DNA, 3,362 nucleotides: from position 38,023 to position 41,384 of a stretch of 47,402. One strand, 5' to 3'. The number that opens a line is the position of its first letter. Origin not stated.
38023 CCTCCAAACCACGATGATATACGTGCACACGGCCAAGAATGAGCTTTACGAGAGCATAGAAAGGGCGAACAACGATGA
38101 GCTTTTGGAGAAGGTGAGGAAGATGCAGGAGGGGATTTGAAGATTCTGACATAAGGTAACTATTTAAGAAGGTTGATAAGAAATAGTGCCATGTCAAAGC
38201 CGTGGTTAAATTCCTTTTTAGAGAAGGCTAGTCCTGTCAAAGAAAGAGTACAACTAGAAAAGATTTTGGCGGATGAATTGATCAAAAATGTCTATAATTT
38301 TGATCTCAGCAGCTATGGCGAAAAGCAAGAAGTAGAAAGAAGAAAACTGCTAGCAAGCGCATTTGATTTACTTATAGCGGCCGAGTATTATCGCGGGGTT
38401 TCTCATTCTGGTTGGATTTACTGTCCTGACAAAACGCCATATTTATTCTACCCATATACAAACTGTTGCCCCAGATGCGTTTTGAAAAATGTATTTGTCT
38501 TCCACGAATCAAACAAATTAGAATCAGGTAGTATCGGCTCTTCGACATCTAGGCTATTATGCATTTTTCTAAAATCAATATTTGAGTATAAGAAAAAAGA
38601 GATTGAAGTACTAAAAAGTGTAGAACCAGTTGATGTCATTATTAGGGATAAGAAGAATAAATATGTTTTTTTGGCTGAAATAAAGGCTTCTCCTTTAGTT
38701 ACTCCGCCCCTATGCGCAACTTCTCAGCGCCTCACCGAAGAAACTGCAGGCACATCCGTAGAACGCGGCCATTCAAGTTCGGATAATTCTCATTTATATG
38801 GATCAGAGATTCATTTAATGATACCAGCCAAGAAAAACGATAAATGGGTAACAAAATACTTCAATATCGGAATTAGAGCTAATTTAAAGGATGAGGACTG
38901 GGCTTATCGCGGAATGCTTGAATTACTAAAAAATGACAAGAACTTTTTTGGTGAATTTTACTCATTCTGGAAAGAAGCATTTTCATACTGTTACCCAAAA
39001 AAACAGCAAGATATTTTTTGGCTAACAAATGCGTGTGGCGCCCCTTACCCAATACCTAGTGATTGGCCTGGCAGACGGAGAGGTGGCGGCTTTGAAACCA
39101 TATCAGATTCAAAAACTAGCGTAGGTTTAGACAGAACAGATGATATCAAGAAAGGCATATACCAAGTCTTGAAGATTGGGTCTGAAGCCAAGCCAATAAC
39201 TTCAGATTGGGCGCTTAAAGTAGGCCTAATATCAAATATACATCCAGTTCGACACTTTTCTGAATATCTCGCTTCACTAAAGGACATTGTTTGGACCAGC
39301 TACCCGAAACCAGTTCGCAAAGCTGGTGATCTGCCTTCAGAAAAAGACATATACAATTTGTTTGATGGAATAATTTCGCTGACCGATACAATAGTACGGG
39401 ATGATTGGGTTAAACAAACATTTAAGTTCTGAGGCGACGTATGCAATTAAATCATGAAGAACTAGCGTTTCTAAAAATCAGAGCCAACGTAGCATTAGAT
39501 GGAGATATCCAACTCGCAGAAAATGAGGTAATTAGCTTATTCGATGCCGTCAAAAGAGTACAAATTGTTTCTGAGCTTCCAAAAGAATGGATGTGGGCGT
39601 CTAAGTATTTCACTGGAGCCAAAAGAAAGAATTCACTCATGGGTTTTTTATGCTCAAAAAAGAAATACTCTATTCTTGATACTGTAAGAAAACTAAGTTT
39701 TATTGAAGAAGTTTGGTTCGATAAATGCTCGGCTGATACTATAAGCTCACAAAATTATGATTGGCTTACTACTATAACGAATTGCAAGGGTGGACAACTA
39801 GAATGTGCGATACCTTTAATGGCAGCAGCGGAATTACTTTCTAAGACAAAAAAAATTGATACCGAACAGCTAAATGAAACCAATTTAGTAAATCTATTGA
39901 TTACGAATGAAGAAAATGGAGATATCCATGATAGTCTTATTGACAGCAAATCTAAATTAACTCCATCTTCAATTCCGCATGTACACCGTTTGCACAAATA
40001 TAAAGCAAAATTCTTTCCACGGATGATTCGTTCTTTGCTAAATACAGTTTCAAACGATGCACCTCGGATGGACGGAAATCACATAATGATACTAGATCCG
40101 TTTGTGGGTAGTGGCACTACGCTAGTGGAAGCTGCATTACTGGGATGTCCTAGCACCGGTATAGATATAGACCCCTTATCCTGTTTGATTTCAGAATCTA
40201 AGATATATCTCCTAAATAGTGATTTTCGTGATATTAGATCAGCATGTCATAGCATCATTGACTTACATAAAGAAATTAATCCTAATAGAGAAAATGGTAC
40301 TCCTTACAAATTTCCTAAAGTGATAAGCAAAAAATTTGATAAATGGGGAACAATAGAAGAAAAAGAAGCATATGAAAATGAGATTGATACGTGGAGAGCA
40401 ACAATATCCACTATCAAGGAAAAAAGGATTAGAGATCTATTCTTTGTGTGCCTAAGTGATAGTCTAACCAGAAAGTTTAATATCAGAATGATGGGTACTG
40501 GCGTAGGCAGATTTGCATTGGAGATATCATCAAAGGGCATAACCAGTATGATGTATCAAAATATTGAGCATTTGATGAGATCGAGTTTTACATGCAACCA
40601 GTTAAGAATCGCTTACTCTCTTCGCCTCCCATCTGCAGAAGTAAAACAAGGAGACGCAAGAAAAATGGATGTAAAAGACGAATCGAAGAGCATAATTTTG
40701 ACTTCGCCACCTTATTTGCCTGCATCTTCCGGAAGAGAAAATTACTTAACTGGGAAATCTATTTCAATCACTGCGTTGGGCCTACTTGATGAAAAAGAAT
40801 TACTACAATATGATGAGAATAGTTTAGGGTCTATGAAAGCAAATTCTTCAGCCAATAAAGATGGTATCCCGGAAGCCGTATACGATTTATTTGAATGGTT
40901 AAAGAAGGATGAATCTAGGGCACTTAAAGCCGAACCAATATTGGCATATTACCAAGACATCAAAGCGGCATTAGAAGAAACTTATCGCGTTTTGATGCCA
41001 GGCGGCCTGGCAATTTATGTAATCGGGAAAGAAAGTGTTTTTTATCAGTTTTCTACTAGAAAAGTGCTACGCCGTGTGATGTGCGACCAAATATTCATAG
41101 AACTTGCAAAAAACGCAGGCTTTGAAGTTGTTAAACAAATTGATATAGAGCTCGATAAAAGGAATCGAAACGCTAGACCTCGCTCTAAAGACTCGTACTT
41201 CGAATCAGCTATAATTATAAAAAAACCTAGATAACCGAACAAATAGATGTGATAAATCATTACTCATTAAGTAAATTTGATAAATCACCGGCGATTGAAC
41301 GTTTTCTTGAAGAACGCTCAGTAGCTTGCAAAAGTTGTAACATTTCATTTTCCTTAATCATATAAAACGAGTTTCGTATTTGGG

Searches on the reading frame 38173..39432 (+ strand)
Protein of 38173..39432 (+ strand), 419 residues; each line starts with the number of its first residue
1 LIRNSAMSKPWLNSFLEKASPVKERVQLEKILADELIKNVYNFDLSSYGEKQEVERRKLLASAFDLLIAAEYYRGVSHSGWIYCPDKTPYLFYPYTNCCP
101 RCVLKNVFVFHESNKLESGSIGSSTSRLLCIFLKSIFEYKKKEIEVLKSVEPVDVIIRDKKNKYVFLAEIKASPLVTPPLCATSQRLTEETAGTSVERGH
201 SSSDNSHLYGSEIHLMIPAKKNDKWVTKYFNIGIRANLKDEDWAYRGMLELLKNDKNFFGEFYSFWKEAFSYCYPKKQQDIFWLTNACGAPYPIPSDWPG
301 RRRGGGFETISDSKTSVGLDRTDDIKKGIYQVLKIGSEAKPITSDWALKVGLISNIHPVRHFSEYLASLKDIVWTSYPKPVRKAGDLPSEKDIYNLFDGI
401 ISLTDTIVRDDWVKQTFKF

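Call 3: search_protein_families(library=pfam, proteins=[window:38173-39432:+], max_evalue=1)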
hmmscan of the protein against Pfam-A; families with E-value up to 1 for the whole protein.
window:38173-39432:+ (419 aa): 0 families

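Call 4: search_protein_families(library=padloc, proteins=[window:38173-39432:+], max_evalue=1)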
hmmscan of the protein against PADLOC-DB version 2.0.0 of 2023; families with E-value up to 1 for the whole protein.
window:38173-39432:+ (419 aa): 2 families
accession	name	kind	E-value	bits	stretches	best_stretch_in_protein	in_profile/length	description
PDLC03440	REase_II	-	3.4e-117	390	1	11-419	9-417/417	Type II restriction enzyme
PDLC03413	REase_II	-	2.4e-24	83.9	1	59-417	78-423/455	Type II restriction enzyme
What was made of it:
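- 38191..39432 (+): Type II restriction endonuclease (context; same low-GC block). PADLOC REase_II PDLC03440, E 3.4e-117, full length (call 4).
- On Cognate type II REase of the adjacent methyltransferase 39441-41234: 38191-39432 is a full-length REase_II (E 3.4e-117, call 4).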

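Call 5: search_protein_families(library=ncbifam, proteins=[window:38173-39432:+], max_evalue=1)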
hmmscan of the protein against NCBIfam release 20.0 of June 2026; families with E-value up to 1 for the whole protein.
window:38173-39432:+ (419 aa): 0 families

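Call 102: search_solved_structures(query=window:38191-39432:+, max_evalue=0.01)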
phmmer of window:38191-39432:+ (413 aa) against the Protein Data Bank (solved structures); distinct sequences matched with E-value up to 0.01: 0.

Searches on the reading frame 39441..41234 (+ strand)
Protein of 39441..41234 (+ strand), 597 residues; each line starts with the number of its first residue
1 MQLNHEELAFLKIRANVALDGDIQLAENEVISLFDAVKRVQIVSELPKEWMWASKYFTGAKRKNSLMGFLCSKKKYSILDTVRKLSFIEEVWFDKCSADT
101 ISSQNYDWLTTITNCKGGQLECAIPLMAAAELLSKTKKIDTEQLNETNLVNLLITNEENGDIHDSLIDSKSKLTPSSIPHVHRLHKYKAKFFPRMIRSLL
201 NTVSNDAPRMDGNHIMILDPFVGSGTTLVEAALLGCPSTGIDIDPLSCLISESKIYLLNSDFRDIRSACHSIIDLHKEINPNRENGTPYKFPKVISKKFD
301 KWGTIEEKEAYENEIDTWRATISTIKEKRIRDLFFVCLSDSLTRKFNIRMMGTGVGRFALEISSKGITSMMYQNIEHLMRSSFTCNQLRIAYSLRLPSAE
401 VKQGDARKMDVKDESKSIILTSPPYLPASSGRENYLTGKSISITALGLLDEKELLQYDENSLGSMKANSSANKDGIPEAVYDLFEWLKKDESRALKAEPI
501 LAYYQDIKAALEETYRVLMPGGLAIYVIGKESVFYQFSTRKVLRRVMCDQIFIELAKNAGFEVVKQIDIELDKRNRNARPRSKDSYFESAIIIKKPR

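Call 3: search_protein_families(library=pfam, proteins=[window:39441-41234:+], max_evalue=1)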
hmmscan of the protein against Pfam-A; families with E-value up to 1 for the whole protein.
window:39441-41234:+ (597 aa): 8 families
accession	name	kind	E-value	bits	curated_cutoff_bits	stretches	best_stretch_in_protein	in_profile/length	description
PF01555.25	N6_N4_Mtase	-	1.5e-11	45.1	26.7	2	134-248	144-216/221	DNA methylase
PF01170.24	UPF0020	-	4.3e-06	27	22.3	1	216-235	31-50/197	RMKL-like, methyltransferase domain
PF08241.18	Methyltransf_11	-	0.00053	21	21.2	1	501-525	70-94/95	Methyltransferase domain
PF13649.12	Methyltransf_25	-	0.0038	18.3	27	0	505-522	80-97/97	Methyltransferase domain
PF00156.33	Pribosyltran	-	0.035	13.9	26.3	1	194-231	79-106/158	Phosphoribosyl transferase domain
PF07942.18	CARME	-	0.046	13.5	27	0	344-370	57-83/268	Carnosine N-methyltransferase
PF17495.7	OrfA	-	0.12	13.1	27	0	301-335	37-71/106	Vpr-like OrfA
PF03602.21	Cons_hypoth95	-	0.21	11.7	24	0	201-233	34-61/182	Conserved hypothetical protein 95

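Call 4: search_protein_families(library=padloc, proteins=[window:39441-41234:+], max_evalue=1)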
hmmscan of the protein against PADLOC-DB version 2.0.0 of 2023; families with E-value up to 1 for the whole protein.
window:39441-41234:+ (597 aa): 40 families (the best 25 are shown)
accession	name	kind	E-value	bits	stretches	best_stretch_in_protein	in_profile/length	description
PDLC03322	MTase_II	-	4.9e-30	102.8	1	180-562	35-401/446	Type II methyltransferase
PDLC03369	MTase_II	-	1.3e-21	75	2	175-255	108-182/532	Type II methyltransferase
PDLC03364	MTase_II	-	6e-20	69.6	1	161-272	11-117/380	Type II methyltransferase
PDLC03249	MTase_II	-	8.5e-20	69.1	1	179-303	102-227/541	Type II methyltransferase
PDLC03224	MTase_II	-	7.7e-16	56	2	181-286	67-163/481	Type II methyltransferase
PDLC03362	MTase_II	-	4.1e-15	53.5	1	178-563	40-402/438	Type II methyltransferase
PDLC03380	MTase_II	-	5e-15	53.6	1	181-428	31-275/393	Type II methyltransferase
PDLC03377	MTase_II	-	8.2e-15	52.3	1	181-473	95-371/504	Type II methyltransferase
PDLC03239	MTase_II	-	1.1e-12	45.4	1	182-280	66-157/442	Type II methyltransferase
PDLC03350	MTase_II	-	3.2e-12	44.5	2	216-260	256-300/312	Type II methyltransferase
PDLC03360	MTase_II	-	5.8e-12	43.3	1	180-350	35-187/441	Type II methyltransferase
PDLC03353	MTase_II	-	8.3e-11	39.9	2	216-258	211-253/260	Type II methyltransferase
PDLC03325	MTase_II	-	9.6e-10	35.7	1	216-278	94-153/426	Type II methyltransferase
PDLC03283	MTase_II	-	2.8e-09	34.7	2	216-262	232-278/352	Type II methyltransferase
PDLC03316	MTase_II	-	1.1e-07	29.2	2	216-247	336-367/390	Type II methyltransferase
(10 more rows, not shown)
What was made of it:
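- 39441..41234 (+): Type II N6/N4 DNA methyltransferase (context). Convergent with gene B, with stop codons 25 nt apart. PADLOC MTase_II E 4.9e-30 (calls 3, 4).
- Checked: 39441-41234 is an N6/N4 DNA methyltransferase (calls 3, 4).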

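Call 5: search_protein_families(library=ncbifam, proteins=[window:39441-41234:+], max_evalue=1)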
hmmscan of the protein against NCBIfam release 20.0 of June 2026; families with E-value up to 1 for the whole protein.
window:39441-41234:+ (597 aa): 8 families
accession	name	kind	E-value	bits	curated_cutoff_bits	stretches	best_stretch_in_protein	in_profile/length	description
TIGR01177.1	TIGR01177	hypoth_equivalog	5.2e-08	32.6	316.55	1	216-244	185-213/330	TIGR01177 family methyltransferase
NF040721.1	Trm14_Arch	equivalog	0.00017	20.8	280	1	215-235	193-213/370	tRNA (guanine(6)-N2)-methyltransferase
NF042963.1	DUF1156_antiphage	equivalog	0.0004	18.6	1000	1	212-260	182-230/960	anti-phage-associated DUF1156 domain-containing protein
NF045667.1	MTase_DVU1556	equivalog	0.028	13.9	155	1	493-564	86-163/213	DVU_1556 family methyltransferase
NF008748.0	PRK11783.1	equivalog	0.049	11.8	466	1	214-235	193-214/704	bifunctional 23S rRNA (guanine(2069)-N(7))-methyltransferase RlmK/23S rRNA (guanine(2445)-N(2))-methyltransferase RlmL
NF050803.1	DnaMtaseCcrMCaul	equivalog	0.05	12.5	830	1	216-252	208-244/350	adenine-specific DNA-methyltransferase CcrM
NF045649.1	2X_seleno_MduS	exception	0.072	12.1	380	1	506-530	127-151/338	methyltransferase domain-containing selenoprotein MduS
NF010253.0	PRK13699.1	subfamily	0.08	12.6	244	0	215-242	165-192/226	DNA methyltransferase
